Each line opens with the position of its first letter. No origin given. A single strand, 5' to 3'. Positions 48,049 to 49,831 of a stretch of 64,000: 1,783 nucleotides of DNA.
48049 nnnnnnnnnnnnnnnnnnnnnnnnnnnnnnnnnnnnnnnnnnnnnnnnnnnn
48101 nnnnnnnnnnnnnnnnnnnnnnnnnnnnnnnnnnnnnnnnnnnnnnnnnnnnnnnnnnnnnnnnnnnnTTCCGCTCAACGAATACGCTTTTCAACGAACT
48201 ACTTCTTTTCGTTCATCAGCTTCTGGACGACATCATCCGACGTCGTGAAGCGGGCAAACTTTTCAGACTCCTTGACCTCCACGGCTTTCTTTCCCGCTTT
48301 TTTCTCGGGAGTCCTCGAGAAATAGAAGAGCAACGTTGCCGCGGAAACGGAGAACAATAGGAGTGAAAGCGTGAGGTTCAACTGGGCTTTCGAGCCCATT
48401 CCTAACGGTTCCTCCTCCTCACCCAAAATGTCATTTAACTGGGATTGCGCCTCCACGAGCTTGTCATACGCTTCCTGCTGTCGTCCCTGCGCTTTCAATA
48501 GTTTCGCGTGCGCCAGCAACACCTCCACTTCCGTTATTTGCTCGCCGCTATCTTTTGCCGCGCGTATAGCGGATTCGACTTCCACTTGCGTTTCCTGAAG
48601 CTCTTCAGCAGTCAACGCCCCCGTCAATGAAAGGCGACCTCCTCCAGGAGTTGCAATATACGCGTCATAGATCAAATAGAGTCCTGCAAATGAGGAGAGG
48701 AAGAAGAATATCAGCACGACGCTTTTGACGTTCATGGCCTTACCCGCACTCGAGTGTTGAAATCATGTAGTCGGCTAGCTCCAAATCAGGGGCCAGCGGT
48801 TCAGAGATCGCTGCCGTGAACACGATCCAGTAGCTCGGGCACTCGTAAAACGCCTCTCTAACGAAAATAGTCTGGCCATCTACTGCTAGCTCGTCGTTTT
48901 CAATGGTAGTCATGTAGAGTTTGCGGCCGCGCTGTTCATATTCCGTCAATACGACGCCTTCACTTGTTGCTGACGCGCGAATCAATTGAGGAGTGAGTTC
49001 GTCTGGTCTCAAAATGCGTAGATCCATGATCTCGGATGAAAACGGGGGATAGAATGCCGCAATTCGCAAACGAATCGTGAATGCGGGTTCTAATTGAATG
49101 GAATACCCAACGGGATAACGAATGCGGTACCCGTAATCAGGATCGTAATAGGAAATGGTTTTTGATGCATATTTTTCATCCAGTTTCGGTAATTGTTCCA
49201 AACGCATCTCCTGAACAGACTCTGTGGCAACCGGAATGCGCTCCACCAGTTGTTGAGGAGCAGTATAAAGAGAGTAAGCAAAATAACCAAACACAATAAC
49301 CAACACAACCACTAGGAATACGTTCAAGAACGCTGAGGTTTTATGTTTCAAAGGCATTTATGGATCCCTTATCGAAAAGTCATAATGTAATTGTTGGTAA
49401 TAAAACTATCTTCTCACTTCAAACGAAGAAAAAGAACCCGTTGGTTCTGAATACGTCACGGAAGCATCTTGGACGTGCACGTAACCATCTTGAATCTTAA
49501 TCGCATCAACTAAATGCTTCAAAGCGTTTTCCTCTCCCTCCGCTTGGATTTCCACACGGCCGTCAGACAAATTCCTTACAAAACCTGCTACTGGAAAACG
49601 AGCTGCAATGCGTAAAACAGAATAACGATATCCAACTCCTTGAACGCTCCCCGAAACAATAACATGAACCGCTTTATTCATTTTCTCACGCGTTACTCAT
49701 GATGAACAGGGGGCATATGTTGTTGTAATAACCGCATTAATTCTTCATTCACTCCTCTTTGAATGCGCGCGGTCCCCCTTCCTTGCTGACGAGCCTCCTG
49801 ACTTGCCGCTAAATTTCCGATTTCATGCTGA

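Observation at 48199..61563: Co-directional gene set: giant 3453-aa surface protein plus five tightly spaced downstream genes (candidate undescribed surface or delivery system)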

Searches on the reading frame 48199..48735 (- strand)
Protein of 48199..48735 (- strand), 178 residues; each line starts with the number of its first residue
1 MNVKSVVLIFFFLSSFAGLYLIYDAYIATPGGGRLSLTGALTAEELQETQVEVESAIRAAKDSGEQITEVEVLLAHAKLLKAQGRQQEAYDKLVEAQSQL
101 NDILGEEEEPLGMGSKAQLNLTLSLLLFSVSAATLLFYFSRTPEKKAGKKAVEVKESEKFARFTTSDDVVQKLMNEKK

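Call 5: search_protein_families(library=pfam, proteins=[window:48199-48735:-], max_evalue=0.1)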
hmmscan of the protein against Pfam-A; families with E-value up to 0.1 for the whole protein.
window:48199-48735:- (178 aa): 2 families
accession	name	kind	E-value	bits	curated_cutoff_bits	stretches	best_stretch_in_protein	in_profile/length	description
PF02259.29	FAT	-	0.038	13.7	24.2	1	59-105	173-220/343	FAT domain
PF02978.25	SRP_SPB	-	0.046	14.5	27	1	40-78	46-85/91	Signal peptide binding domain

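Call 6: search_protein_families(library=ncbifam, proteins=[window:48199-48735:-], max_evalue=0.1)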
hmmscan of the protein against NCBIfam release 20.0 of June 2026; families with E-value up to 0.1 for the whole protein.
window:48199-48735:- (178 aa): 0 families

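Call 79: search_protein_families(library=padloc, proteins=[window:48199-48735:-], max_evalue=0.01)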
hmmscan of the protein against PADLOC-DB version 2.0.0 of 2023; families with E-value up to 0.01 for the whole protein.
window:48199-48735:- (178 aa): 0 families

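Call 80: search_protein_families(library=phrogs, proteins=[window:48199-48735:-], max_evalue=0.01)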
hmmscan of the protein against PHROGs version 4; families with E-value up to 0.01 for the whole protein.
window:48199-48735:- (178 aa): 0 families

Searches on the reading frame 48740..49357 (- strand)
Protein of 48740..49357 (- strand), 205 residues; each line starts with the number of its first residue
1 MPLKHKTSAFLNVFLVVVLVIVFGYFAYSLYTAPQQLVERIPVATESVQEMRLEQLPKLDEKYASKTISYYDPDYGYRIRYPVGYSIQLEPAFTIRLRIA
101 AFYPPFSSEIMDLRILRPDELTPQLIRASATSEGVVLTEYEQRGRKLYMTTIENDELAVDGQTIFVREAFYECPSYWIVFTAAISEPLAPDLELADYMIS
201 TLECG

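Call 5: search_protein_families(library=pfam, proteins=[window:48740-49357:-], max_evalue=0.1)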
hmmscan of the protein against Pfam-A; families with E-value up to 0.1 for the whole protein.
window:48740-49357:- (205 aa): 0 families

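Call 6: search_protein_families(library=ncbifam, proteins=[window:48740-49357:-], max_evalue=0.1)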
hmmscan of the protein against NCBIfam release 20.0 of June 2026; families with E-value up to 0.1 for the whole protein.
window:48740-49357:- (205 aa): 0 families

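Call 24: find_homologous_proteins(query=window:48740-49357:-, max_evalue=0.001)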
Query window:48740-49357:- (205 aa): 3 proteins with E <= 0.001 among 218 candidates.
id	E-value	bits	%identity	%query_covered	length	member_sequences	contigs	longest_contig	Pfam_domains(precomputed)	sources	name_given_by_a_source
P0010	1.5e-129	447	100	100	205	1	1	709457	-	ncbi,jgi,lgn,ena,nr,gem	ncbi:hypothetical protein KJ765_03410 [Candidatus Micrarchaeota archaeon]|nr:hypothetical protein [C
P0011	1.3e-63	232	50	99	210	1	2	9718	-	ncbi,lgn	-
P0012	2.4e-60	221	49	100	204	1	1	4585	-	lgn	-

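Call 28: find_related_loci(query=A2, collection=genome_contigs, flank=10000)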
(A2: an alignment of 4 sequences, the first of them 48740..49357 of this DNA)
Query A2 (205 aa) in genome_contigs; peptide patterns used: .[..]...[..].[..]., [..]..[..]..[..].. (x = any residue, [..] = any of these).
47 stretches matched a pattern; 2 encode a relative of the query (tblastn E <= 1e-3); 2 distinct loci.
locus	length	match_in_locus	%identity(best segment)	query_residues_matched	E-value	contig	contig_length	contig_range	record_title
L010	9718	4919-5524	50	3-204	3e-71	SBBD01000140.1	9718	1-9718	MAG: archaeon isolate Bin_28_2_1 Hy_contig17367, whole genome shotgun sequence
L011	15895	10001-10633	42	1-205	8e-55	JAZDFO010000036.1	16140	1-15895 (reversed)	MAG: Candidatus Micrarchaeota archaeon isolate MEGAHIT-group-0.211 k141_2283676, whole genome shotgun sequence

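Call 33: find_homologous_proteins(query=A1, max_evalue=0.001)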
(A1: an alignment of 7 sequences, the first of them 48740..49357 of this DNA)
Query A1 (7 sequences) (205 aa, profile of the alignment): 9 proteins with E <= 0.001 among 5330 candidates.
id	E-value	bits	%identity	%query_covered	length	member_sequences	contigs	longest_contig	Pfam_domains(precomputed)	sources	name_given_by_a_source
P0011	7.0e-88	311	50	99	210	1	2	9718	-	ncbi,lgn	-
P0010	2.5e-87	310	100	100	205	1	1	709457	-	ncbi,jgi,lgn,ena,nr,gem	ncbi:hypothetical protein KJ765_03410 [Candidatus Micrarchaeota archaeon]|nr:hypothetical protein [C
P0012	1.4e-85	304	49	100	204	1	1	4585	-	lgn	-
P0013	1.2e-61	226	42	98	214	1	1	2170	-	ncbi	-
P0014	4.8e-59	217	26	93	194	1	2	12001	-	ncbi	-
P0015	1.2e-57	213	22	96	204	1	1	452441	-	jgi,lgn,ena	-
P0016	5.7e-57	211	37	100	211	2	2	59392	-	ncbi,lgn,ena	ncbi:MAG: hypothetical protein AABX01_03075 [Candidatus Micrarchaeota archaeon]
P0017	3.2e-54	202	35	98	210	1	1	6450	-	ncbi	ncbi:MAG: hypothetical protein ABH863_05380 [Candidatus Micrarchaeota archaeon]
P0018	1.9e-29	121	29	82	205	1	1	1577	-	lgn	-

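Call 34: find_encoding_contigs(protein=P0016, flank=10000, max_places=3)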
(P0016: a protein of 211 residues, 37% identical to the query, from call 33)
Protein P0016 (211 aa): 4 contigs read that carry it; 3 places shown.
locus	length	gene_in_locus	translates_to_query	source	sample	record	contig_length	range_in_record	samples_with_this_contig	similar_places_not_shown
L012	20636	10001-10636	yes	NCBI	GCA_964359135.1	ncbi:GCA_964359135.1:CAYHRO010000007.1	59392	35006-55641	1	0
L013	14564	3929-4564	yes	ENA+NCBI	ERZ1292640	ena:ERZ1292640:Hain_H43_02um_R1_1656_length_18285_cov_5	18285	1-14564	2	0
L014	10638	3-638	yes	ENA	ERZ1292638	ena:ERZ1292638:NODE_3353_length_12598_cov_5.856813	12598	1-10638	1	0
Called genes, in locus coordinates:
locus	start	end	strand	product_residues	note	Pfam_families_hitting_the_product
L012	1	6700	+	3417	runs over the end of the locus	PF02369:Big_1 (faint), PF13620:CarboxypepD_reg (faint), PF17802:SpaA (faint)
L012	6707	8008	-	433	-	-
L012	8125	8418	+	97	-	PF00708:Acylphosphatase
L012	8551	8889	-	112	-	PF01934:HepT-like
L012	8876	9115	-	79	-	PF01909:NTP_transf_2, PF18765:Polbeta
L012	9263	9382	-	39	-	-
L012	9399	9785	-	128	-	PF02661:Fic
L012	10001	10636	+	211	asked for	-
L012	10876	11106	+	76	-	PF26688:RHH_12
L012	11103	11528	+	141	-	PF10130:PIN_2, PF13470:PIN_3 (weak)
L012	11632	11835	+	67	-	-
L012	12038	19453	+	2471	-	PF02369:Big_1 (faint), PF17802:SpaA (faint), PF13620:CarboxypepD_reg (weak), PF00404:Dockerin_1, PF11617:Cu-binding_MopE (weak)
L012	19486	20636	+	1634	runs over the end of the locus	?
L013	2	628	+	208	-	?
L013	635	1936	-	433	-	-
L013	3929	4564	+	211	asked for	-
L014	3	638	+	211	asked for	?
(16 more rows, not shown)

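Call 35: find_encoding_contigs(protein=P0017, flank=10000, max_places=2)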
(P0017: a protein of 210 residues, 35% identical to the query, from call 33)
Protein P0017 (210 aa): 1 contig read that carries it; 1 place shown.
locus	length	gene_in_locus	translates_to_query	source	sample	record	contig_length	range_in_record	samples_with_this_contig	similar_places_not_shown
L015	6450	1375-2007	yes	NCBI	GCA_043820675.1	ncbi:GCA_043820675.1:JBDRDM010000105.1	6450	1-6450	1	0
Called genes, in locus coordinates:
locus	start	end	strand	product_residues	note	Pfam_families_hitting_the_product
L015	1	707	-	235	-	?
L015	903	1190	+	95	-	PF00708:Acylphosphatase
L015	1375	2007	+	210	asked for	-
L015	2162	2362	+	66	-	-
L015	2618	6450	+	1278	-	PF02369:Big_1 (faint), PF11974:bMG3 (faint), PF13620:CarboxypepD_reg (weak), PF13715:CarbopepD_reg_2 (faint), PF17802:SpaA (faint)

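Call 45: predict_structure(alignment_id=A3)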
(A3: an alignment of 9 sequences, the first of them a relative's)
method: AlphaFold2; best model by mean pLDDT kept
length: 205 residues; sequences in the alignment: 9
mean_pLDDT: 86.8   pTM: 0.72
mean pLDDT of the five models: 86.8, 85.6, 84.1, 83.5, 83.3
residues with pLDDT >= 90: 125; 70-90: 54; 50-70: 24; < 50: 2
segments of 3 or more residues with pLDDT < 50: none
pLDDT, mean of each block of 10 residues (from residue 1): 60 88 85 64 68 91 96 95 92 84 80 95 96 93 95 79 90 97 89 95 94
secondary structure, 60 per line:
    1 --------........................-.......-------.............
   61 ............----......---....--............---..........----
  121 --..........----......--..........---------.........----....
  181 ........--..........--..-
elements in order: H9-32 H34-40 H48-66 E67-72 E77-82 E86-89 E95-103 E107-116 H123-132 E137-142 E145-154 E164-172 E177-185 H191-200

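Call 79: search_protein_families(library=padloc, proteins=[window:48740-49357:-], max_evalue=0.01)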
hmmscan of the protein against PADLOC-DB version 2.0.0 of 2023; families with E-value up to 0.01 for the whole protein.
window:48740-49357:- (205 aa): 0 families

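Call 80: search_protein_families(library=phrogs, proteins=[window:48740-49357:-], max_evalue=0.01)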
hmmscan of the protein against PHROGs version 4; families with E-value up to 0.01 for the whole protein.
window:48740-49357:- (205 aa): 0 families

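Call 89: find_related_loci(query=A2, collection=metagenome_contigs, flank=10000)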
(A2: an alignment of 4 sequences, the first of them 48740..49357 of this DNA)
Query A2 (205 aa) in metagenome_contigs; peptide patterns used: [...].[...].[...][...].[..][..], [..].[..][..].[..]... (x = any residue, [..] = any of these).
220 stretches matched a pattern; 3 encode a relative of the query (tblastn E <= 1e-3); 3 distinct loci.
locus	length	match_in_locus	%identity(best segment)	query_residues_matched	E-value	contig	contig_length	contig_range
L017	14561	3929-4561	37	1-204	2e-44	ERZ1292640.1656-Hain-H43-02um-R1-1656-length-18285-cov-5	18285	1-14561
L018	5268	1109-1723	36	6-204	2e-43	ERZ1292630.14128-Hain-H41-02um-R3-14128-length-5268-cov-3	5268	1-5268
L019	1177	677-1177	37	4-168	6e-36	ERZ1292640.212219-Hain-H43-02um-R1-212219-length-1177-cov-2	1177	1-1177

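Call 95: search_solved_structures(query=A3, max_evalue=10)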
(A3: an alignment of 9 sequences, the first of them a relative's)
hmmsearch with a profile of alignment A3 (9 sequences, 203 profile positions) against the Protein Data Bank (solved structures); distinct sequences matched with E-value up to 10: 2.
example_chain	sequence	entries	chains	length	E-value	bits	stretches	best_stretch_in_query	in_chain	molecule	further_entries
1zxh_A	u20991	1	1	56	0.34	13.5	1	27-79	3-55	Immunoglobulin G binding protein G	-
7tgh_R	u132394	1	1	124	1.7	11.2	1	9-49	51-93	UNK5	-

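Call 98: fold_search(model_id=the predicted structure, library=pdb)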
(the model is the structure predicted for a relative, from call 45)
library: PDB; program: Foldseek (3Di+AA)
matches with E <= 10: 1239; with E <= 0.001: 28
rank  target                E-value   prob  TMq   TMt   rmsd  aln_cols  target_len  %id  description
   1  2xb3                  2.3e-06  1.00  0.53  0.68   4.1       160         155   11  The Structure of Cyanobacterial PsbP (released 2010-08-25)
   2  9grx_0                7.6e-06  1.00  0.52  0.66   3.8       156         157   10  NDH-PSI-LHCI supercomplex from S. oleracea (released 2025-02-12)
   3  2lnj_MODEL_1_A        8.5e-06  1.00  0.51  0.61   4.8       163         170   15  Solution Structure of Cyanobacterial PsbP (CyanoP) from Synechocystis sp. PCC 6803 (released 2012-06-06)
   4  4rth_B                1.4e-05  1.00  0.50  0.60   5.3       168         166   11  The crystal structure of PsbP from Zea mays (released 2015-03-11)
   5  4rth_A                1.6e-05  1.00  0.52  0.62   4.8       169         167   11  The crystal structure of PsbP from Zea mays (released 2015-03-11)
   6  2vu4                  1.9e-05  1.00  0.50  0.66   4.4       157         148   13  Structure of PsbP protein from Spinacia oleracea at 1.98 A resolution (released 2009-07-21)
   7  8z9d_P                3.9e-05  1.00  0.50  0.54   4.7       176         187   10  cryo-EM structure of PSII-LHCII megacomplex from spinach (released 2024-11-13)
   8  4luq_D                5.7e-05  1.00  0.48  0.74   3.2       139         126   14  Crystal structure of virulence effector Tse3 in complex with neutralizer Tsi3 (released 2013-09-18)
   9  3wa5_B                6.7e-05  1.00  0.48  0.74   3.3       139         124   14  Crystal Structure of type VI peptidoglycan muramidase effector Tse3 in complex with its cognate immunity protein Tsi3 (released 2013-10-02)
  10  4luq_C                8.3e-05  1.00  0.48  0.75   3.2       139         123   14  Crystal structure of virulence effector Tse3 in complex with neutralizer Tsi3 (released 2013-09-18)
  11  3hlz_A                8.8e-05  1.00  0.48  0.38   3.7       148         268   11  Crystal structure of BT_1490 (NP_810393.1) from BACTEROIDES THETAIOTAOMICRON VPI-5482 at 1.50 A resolution (released 2009-06-16)
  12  1v2b_A                8.8e-05  1.00  0.46  0.60   4.8       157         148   12  Crystal Structure of PsbP Protein in the Oxygen-Evolving Complex of Photosystem II from Higher Plants (released 2004-05-18)
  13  3hlz_B                1.4e-04  1.00  0.49  0.38   3.7       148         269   11  Crystal structure of BT_1490 (NP_810393.1) from BACTEROIDES THETAIOTAOMICRON VPI-5482 at 1.50 A resolution (released 2009-06-16)
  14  4n80_B                1.7e-04  1.00  0.47  0.74   3.2       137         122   14  Crystal structure of Tse3-Tsi3 complex (released 2014-04-23)
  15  3lyd_A                2.5e-04  1.00  0.48  0.61   3.8       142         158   14  Crystal structure of Putative uncharacterized protein from Jonesia denitrificans (released 2010-03-09)
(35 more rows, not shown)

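Call 106: find_encoding_contigs(protein=P0012, flank=5000, max_places=2)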
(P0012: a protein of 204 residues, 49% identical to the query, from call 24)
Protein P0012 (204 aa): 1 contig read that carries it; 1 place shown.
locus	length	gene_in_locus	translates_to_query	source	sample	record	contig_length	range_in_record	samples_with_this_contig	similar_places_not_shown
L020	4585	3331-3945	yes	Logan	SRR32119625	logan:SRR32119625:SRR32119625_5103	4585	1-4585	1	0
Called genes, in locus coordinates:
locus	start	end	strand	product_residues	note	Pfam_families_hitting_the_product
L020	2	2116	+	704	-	?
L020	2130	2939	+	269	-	-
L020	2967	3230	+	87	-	PF00708:Acylphosphatase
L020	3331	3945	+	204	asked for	-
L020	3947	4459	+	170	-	-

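Call 107: find_encoding_contigs(protein=P0018, flank=5000, max_places=2)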
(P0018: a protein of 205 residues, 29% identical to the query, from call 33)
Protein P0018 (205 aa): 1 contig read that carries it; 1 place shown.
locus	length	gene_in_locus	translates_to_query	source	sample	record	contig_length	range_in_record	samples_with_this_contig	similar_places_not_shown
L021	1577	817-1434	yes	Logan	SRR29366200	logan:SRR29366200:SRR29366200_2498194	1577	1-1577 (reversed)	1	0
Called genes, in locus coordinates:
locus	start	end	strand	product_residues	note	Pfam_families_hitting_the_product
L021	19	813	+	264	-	-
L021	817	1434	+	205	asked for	-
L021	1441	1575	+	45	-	?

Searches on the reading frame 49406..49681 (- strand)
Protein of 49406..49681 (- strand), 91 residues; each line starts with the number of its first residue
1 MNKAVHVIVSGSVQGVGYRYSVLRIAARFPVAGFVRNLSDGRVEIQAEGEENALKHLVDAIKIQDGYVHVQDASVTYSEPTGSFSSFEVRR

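Call 5: search_protein_families(library=pfam, proteins=[window:49406-49681:-], max_evalue=0.1)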
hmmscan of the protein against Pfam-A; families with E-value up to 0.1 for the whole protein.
window:49406-49681:- (91 aa): 1 family
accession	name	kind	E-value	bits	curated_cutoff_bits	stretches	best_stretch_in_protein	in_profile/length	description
PF00708.24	Acylphosphatase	-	3.5e-22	78.9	22.5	1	5-89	1-85/85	Acylphosphatase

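Call 6: search_protein_families(library=ncbifam, proteins=[window:49406-49681:-], max_evalue=0.1)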
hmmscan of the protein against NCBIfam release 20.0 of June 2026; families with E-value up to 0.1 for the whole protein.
window:49406-49681:- (91 aa): 31 families (the best 25 are shown)
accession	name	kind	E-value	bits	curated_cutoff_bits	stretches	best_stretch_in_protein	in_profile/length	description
NF011020.0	PRK14449.1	equivalog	7.6e-23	80.3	103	1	1-89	1-89/90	acylphosphatase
NF010995.0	PRK14420.1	equivalog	3.5e-21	75.5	110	1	3-89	2-88/91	acylphosphatase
NF011017.0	PRK14445.1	equivalog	2.7e-20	72.4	97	1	1-90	2-91/92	acylphosphatase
NF011007.0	PRK14433.1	equivalog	8.5e-20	70.8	100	1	5-83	4-82/88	acylphosphatase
NF011013.0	PRK14441.1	equivalog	5.9e-19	68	114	1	5-90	7-92/93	acylphosphatase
NF011009.0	PRK14435.1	equivalog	7.2e-19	67.7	119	1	3-90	2-88/90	acylphosphatase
NF011012.0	PRK14440.1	equivalog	2.5e-18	66.1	103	1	2-88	2-88/90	acylphosphatase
NF011014.0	PRK14442.1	equivalog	8.1e-17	61.4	98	1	4-91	5-91/91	acylphosphatase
NF011016.0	PRK14444.1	equivalog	1.4e-16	60.6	103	1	5-89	6-90/92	acylphosphatase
NF011023.0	PRK14452.1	equivalog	6.7e-16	58.3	113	1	6-75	23-90/107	acylphosphatase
NF011001.0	PRK14427.1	equivalog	1.2e-15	57.7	100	1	8-90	22-104/105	acylphosphatase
NF011000.0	PRK14426.1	equivalog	6.3e-15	55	89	1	3-90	4-92/92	acylphosphatase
NF011011.0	PRK14438.1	equivalog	1.3e-14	54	109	1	6-90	6-90/91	acylphosphatase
NF011021.0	PRK14450.1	equivalog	1.5e-14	53.7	109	1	3-90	2-90/91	acylphosphatase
NF011010.0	PRK14436.1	equivalog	2.3e-14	53.5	117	1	5-83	6-84/91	acylphosphatase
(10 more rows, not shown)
